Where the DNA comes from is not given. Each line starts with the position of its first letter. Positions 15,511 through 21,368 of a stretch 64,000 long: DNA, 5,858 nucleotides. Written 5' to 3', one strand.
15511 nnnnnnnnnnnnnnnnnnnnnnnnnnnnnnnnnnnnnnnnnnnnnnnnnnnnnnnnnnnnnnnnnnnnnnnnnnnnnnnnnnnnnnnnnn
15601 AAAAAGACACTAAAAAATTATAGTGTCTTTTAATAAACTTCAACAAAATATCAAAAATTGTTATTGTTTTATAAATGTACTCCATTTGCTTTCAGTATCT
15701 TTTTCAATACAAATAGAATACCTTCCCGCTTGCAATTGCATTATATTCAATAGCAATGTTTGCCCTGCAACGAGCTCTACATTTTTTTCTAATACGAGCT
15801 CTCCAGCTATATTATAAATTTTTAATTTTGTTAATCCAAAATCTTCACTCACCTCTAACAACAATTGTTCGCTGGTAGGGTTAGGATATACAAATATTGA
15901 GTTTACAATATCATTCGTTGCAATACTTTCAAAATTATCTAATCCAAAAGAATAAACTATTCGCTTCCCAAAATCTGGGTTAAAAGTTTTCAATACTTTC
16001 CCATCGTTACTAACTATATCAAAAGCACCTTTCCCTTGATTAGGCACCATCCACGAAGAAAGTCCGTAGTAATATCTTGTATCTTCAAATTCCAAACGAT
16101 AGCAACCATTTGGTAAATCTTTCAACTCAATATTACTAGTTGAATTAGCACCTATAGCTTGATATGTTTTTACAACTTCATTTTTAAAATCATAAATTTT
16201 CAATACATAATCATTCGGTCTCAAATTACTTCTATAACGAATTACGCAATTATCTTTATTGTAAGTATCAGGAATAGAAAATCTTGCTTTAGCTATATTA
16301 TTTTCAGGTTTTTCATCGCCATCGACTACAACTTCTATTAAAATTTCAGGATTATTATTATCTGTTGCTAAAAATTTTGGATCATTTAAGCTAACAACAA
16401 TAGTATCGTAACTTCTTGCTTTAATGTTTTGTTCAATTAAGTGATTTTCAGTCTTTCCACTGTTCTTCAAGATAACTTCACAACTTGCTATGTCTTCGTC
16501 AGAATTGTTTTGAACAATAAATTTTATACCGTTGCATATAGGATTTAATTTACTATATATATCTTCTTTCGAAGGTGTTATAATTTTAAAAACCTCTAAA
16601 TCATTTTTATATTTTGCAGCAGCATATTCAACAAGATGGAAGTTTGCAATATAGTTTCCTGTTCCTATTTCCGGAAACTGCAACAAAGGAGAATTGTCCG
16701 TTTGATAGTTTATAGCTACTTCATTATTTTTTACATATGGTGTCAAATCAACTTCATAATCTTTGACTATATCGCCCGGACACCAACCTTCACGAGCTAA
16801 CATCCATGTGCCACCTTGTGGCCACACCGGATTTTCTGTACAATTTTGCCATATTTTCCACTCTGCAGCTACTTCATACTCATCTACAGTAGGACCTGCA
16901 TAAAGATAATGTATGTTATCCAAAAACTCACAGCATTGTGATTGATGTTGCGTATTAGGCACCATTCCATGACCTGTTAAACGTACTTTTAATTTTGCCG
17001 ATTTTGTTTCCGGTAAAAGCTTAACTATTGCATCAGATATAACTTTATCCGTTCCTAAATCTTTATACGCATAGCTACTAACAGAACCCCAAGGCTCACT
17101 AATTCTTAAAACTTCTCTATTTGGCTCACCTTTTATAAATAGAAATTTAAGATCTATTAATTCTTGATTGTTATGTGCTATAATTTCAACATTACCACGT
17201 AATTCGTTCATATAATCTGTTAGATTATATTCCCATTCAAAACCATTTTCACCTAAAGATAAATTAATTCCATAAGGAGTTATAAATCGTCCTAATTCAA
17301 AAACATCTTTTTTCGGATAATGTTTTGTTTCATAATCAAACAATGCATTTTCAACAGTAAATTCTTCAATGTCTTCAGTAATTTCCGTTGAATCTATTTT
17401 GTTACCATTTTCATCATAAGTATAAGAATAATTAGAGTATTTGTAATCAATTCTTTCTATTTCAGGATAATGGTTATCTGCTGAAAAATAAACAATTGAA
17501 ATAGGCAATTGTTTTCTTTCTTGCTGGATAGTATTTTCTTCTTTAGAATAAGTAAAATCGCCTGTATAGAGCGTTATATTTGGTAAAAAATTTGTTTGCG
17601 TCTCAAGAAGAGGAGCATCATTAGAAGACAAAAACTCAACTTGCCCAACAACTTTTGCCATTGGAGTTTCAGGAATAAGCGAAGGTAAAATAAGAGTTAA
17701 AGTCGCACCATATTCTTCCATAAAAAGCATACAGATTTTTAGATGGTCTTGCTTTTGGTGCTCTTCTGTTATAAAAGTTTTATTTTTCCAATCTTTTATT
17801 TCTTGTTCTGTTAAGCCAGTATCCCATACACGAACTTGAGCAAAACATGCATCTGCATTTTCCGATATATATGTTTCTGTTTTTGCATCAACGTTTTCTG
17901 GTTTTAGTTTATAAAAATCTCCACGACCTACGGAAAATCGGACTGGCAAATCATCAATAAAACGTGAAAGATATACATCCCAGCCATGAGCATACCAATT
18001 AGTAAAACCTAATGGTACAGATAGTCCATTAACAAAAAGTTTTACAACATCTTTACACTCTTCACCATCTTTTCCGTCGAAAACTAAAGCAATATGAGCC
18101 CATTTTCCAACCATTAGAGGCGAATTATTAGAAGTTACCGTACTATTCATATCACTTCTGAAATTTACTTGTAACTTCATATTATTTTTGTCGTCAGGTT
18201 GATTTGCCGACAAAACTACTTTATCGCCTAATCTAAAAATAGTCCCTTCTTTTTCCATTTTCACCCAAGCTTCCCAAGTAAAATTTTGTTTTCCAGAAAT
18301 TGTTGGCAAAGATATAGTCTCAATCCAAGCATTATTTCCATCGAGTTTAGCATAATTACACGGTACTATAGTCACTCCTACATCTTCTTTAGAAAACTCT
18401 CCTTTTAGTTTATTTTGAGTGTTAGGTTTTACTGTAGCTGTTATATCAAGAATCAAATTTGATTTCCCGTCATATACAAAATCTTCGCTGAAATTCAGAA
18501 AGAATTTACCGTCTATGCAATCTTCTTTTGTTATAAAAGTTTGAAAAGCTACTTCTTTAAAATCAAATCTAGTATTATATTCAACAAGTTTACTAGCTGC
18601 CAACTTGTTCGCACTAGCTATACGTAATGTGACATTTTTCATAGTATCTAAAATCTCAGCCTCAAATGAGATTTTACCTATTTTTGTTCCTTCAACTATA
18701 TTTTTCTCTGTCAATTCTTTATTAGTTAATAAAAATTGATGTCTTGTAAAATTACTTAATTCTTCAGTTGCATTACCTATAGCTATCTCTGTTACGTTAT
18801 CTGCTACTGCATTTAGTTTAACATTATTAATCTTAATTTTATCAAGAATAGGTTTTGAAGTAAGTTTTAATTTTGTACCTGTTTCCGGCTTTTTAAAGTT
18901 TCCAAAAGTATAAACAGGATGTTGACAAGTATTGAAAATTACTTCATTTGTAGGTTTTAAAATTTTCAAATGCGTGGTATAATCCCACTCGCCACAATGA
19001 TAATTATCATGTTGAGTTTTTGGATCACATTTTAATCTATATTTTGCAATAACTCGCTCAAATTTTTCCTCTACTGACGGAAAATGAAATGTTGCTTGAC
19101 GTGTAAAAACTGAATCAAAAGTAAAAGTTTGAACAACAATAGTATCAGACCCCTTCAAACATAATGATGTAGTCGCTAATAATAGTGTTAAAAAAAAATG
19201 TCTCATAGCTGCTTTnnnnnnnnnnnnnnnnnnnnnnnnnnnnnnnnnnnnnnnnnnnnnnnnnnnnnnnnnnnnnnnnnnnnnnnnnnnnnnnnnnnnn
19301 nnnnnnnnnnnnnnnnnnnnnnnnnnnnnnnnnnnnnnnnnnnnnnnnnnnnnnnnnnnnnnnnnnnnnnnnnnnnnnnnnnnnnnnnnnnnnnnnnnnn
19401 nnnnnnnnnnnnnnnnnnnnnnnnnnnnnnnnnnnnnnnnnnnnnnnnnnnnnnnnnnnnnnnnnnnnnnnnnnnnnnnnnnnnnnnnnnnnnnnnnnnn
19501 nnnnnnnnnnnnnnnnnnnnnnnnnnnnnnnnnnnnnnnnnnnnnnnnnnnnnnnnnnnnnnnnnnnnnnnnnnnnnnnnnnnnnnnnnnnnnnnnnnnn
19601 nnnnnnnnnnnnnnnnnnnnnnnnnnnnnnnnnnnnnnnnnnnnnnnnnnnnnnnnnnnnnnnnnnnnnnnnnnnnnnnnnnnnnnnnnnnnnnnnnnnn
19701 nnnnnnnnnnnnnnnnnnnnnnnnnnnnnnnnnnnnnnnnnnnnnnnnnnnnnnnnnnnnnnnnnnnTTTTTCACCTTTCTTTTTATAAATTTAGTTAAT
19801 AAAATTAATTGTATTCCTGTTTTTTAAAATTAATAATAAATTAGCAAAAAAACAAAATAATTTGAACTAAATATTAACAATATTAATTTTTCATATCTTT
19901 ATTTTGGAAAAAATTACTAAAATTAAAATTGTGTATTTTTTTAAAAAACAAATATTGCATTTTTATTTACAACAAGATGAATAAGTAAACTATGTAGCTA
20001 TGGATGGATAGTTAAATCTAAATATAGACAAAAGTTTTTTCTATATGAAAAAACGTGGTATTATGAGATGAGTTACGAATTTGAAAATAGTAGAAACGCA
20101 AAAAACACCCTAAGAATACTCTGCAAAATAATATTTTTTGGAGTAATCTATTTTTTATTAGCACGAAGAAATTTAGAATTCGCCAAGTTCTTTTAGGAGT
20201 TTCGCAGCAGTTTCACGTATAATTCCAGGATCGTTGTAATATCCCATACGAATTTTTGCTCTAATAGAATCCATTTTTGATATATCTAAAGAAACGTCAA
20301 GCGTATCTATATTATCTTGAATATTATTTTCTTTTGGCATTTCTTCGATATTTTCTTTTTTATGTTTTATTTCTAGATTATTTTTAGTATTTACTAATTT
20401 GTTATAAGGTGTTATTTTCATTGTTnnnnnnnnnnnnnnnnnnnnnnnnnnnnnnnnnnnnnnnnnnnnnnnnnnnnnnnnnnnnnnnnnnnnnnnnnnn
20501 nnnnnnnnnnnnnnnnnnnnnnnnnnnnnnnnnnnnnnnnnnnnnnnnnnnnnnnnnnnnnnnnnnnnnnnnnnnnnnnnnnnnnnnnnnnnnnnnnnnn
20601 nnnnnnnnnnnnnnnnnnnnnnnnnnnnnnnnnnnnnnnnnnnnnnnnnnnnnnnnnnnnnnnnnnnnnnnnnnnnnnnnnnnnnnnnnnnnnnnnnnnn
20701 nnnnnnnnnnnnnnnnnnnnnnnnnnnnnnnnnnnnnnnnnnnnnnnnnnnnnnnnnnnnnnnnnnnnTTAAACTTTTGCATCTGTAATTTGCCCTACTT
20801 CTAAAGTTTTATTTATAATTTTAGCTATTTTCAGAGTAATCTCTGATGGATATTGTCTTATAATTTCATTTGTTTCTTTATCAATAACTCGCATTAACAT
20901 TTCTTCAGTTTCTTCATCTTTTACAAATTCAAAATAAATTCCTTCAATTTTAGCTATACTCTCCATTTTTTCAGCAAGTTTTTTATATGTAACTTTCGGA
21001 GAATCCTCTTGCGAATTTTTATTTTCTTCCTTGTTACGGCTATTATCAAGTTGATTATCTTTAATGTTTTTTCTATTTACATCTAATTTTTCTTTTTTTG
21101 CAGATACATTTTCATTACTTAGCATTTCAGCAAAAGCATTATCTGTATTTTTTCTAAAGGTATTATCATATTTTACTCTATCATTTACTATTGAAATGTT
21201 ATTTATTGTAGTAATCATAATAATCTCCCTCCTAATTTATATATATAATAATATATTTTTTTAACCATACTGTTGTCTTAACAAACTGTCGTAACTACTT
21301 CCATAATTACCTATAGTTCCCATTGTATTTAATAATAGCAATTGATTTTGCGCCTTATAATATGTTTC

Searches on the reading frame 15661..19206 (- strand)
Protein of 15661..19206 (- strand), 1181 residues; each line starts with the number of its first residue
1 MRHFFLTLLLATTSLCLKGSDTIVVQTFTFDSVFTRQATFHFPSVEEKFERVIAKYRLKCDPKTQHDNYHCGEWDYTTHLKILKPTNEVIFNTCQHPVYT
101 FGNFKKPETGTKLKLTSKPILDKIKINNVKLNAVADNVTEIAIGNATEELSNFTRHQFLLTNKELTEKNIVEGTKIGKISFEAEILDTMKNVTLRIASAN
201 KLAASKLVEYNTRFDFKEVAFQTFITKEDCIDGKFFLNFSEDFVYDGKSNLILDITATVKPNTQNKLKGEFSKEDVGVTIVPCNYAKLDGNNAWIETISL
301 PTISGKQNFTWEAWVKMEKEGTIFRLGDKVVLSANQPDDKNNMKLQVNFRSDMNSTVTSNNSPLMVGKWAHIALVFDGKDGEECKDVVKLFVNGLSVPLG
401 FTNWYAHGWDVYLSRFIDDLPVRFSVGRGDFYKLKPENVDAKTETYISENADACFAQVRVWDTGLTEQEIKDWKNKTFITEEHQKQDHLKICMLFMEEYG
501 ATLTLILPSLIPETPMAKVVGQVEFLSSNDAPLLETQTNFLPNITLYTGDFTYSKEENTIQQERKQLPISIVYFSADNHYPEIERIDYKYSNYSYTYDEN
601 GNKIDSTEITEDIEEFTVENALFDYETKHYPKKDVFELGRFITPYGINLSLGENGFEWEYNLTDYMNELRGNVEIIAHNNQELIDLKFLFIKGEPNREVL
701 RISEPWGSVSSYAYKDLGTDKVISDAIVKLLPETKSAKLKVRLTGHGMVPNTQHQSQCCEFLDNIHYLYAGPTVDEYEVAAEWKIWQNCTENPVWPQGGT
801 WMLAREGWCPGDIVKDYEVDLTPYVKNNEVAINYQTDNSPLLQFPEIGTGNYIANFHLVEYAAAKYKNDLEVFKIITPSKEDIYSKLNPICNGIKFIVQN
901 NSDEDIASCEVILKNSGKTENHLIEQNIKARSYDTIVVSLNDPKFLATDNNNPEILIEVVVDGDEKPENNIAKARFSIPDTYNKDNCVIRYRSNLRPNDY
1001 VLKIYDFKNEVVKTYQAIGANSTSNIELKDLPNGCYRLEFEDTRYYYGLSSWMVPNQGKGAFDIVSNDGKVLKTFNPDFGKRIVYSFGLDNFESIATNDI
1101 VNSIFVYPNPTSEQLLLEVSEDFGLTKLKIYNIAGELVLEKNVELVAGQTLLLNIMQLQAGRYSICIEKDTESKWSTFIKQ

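Call 60: search_protein_families(library=pfam, proteins=[window:15661-19206:-], max_evalue=0.00001)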
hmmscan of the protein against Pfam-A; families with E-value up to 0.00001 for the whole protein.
window:15661-19206:- (1181 aa): 3 families
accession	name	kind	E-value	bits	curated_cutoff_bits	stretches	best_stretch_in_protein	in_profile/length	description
PF18962.6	Por_Secre_tail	-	8.1e-16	58.5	27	1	1106-1178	1-73/75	Secretion system C-terminal sorting domain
PF09113.15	N-glycanase_C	-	1.3e-10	41.7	25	1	719-834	7-118/140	Peptide-N-glycosidase F, C terminal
PF13385.13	Laminin_G_3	-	2.4e-10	41.2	27.6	1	289-397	1-102/151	Concanavalin A-like lectin/glucanases superfamily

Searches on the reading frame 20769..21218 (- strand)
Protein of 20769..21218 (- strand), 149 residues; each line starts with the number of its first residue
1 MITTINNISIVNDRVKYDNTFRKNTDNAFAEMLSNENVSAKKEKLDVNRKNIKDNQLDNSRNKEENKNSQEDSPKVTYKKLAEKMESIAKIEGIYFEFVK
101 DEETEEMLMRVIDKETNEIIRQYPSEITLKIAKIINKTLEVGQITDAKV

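Call 60: search_protein_families(library=pfam, proteins=[window:20769-21218:-], max_evalue=0.00001)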
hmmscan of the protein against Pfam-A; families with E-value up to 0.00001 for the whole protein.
window:20769-21218:- (149 aa): 1 family
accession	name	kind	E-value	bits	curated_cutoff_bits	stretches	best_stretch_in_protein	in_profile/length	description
PF03646.20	FlaG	-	2.1e-12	47.5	23.8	1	50-138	7-94/101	FlaG protein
